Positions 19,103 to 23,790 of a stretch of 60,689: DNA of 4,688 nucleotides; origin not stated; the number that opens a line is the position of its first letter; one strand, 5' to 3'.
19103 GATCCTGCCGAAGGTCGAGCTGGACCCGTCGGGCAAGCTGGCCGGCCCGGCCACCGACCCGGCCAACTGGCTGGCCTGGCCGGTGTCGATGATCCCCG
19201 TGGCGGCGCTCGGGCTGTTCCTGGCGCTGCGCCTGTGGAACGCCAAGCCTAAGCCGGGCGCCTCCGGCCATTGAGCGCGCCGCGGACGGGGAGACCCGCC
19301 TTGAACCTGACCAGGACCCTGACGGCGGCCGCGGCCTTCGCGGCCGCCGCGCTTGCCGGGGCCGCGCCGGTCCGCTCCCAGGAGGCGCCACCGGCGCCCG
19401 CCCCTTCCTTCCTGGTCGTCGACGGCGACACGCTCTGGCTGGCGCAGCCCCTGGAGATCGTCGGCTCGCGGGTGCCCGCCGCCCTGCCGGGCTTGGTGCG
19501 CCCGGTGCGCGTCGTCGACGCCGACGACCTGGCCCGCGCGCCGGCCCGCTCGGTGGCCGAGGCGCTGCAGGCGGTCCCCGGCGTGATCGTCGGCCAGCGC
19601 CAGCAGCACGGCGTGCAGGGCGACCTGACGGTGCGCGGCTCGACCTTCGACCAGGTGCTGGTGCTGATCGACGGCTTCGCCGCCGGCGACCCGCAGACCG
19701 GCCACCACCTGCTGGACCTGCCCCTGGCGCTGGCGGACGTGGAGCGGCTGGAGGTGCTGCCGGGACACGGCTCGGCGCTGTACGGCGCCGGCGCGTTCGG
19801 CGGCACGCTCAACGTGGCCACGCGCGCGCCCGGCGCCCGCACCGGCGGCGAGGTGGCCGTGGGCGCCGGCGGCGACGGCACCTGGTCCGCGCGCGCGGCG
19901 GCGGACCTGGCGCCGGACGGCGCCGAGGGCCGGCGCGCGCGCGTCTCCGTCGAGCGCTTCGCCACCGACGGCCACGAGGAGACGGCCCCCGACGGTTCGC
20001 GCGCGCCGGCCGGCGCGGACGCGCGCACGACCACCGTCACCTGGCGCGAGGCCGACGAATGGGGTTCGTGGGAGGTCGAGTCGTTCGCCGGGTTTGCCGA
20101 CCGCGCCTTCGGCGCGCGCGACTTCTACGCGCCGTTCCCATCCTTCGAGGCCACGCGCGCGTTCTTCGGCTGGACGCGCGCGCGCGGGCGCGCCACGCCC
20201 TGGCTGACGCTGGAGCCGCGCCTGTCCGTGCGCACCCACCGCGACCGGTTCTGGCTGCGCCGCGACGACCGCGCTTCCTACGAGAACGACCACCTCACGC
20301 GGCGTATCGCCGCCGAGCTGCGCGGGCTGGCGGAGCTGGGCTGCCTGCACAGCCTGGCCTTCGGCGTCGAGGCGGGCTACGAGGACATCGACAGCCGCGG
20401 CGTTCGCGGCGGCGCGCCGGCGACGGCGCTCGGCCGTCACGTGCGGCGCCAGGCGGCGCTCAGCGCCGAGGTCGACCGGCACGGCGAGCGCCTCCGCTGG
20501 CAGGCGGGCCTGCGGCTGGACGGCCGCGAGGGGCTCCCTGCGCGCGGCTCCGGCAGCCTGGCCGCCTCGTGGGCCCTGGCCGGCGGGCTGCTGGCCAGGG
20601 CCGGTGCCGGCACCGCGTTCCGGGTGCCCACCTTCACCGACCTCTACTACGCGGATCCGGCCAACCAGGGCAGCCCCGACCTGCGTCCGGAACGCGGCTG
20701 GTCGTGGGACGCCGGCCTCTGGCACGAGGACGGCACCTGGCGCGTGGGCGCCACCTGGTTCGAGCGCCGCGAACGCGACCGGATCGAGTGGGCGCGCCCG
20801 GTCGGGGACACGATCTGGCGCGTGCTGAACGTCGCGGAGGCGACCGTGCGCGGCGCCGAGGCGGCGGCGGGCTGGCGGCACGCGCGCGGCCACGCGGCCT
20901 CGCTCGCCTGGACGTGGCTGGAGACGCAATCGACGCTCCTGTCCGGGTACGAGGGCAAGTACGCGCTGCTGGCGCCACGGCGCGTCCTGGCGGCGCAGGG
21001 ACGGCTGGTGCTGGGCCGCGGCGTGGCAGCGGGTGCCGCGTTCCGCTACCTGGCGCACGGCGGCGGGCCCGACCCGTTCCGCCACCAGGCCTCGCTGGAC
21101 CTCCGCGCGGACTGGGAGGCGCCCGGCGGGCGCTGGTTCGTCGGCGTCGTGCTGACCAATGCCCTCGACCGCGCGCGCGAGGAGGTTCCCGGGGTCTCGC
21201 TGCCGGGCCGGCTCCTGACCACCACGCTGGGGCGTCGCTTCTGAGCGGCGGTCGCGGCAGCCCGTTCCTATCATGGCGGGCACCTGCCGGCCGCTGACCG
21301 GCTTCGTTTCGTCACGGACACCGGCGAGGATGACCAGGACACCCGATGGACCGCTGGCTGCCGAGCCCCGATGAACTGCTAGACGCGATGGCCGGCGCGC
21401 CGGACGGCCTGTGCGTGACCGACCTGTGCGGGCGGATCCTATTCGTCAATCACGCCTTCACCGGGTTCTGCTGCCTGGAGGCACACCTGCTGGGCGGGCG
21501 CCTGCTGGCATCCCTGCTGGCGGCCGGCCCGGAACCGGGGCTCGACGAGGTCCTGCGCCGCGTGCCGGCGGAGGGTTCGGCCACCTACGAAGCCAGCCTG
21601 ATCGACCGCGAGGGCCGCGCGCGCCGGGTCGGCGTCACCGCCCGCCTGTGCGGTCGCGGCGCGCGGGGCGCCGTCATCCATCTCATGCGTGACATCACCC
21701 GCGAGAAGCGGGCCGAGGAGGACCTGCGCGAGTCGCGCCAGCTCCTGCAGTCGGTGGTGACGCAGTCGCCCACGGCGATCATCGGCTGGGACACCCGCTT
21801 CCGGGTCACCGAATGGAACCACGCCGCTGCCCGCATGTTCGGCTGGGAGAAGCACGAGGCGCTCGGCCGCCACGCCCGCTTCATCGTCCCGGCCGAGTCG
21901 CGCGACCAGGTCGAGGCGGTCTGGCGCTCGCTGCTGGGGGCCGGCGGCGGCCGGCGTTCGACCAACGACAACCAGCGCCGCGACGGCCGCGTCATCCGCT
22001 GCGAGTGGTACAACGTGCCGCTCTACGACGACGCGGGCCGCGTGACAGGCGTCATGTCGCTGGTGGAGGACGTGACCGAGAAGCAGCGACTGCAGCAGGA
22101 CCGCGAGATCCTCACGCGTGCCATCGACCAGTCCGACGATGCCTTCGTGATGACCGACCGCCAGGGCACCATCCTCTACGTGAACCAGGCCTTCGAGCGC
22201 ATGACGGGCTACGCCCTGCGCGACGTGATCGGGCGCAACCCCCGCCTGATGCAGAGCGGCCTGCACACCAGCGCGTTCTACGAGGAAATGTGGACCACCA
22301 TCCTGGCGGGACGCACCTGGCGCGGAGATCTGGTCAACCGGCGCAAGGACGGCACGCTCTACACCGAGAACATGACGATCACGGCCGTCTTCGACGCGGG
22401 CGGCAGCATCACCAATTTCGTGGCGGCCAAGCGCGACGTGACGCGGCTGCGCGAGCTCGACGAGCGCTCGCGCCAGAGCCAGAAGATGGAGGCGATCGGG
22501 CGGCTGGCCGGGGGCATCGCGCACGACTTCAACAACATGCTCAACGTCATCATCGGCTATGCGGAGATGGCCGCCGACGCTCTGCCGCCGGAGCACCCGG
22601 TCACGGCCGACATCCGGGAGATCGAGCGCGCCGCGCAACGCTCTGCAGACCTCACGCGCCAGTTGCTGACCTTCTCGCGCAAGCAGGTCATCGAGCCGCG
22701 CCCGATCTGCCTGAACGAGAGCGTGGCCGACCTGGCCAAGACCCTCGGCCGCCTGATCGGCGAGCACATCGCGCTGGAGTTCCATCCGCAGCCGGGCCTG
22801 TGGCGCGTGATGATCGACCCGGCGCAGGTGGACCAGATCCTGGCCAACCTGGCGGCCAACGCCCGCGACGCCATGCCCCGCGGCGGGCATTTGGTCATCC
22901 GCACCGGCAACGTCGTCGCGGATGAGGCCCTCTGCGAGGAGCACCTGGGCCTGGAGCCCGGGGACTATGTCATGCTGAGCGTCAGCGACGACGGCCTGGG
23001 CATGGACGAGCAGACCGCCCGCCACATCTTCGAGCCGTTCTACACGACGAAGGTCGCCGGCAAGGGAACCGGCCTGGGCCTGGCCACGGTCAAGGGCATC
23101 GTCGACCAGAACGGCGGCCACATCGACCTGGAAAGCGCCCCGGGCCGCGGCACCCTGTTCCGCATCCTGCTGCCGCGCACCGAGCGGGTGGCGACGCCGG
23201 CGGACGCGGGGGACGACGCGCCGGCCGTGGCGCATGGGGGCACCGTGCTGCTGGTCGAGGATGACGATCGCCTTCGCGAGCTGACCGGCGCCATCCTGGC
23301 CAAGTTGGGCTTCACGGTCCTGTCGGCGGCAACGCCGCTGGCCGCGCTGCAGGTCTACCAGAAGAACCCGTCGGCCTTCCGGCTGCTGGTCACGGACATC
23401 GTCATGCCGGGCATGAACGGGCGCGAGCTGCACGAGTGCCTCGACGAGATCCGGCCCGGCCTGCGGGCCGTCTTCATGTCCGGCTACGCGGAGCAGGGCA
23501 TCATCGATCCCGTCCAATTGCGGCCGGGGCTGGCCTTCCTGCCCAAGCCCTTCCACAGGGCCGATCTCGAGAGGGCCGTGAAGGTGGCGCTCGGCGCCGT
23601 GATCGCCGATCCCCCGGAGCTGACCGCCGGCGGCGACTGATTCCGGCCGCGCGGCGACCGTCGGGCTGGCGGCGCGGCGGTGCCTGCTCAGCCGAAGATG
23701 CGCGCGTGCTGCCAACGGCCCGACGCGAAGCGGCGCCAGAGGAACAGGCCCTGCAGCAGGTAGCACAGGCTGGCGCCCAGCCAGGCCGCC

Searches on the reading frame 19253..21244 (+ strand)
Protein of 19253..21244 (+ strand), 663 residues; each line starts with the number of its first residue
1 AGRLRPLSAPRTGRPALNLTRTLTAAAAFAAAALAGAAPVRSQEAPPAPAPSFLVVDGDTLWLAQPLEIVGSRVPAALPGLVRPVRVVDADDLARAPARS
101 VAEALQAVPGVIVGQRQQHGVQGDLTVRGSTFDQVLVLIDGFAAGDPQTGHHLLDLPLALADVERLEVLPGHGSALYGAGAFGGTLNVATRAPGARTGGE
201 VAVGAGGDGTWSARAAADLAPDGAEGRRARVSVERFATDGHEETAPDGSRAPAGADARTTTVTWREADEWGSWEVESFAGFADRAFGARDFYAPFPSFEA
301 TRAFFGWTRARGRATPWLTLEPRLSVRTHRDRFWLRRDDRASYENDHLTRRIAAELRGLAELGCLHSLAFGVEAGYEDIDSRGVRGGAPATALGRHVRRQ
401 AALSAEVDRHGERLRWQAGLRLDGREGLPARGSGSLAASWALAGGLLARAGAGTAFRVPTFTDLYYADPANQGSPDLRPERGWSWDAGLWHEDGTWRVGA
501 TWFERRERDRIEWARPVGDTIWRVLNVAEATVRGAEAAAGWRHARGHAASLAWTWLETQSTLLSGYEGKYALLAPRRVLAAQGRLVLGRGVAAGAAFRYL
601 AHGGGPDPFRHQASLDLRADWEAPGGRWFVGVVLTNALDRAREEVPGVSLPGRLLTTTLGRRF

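Call 47: search_protein_families(library=pfam, proteins=[window:19253-21244:+], max_evalue=0.0001)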
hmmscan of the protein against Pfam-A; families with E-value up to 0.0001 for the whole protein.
window:19253-21244:+ (663 aa): 2 families
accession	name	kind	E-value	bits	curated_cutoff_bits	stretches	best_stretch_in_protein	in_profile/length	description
PF00593.30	TonB_dep_Rec_b-barrel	-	5.6e-27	96.1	27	1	284-622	42-422/436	TonB dependent receptor-like, beta-barrel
PF07715.20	Plug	-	7e-22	78.4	23.9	1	84-185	8-107/107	TonB-dependent Receptor Plug Domain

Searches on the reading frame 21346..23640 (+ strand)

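Call 6: search_protein_families(library=pfam, proteins=[window:21346-23640:+], max_evalue=0.01)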
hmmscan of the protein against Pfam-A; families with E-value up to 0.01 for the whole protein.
window:21346-23640:+ (764 aa): 10 families
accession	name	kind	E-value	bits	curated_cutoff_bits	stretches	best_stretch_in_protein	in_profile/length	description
PF00989.32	PAS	-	1.4e-39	135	22.6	2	258-365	5-113/113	PAS fold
PF08448.16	PAS_4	-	9.9e-36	122.8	23.1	3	139-247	2-109/110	PAS fold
PF13426.13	PAS_9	-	1.2e-34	119.1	27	3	264-366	1-102/103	PAS domain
PF13188.13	PAS_8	-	1.2e-22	79.4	21.8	2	256-296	3-43/65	PAS domain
PF02518.31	HATPase_c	-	1.5e-22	80.6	26.4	1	491-612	2-110/111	Histidine kinase-, DNA gyrase B-, and HSP90-like ATPase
PF08447.18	PAS_3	-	2.2e-14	53.9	25.6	2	155-237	2-86/89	PAS fold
PF00072.30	Response_reg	-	9.3e-14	52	30.2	1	634-745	1-110/111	Response regulator receiver domain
PF00512.31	HisKA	-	6e-09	36.3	26.9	1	385-447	3-64/66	His Kinase A (phospho-acceptor) domain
PF12860.13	PAS_7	-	5.7e-05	23.7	27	0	261-292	2-33/115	PAS fold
PF13596.12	PAS_10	-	0.0032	18.5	22.1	1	138-244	5-106/106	PAS domain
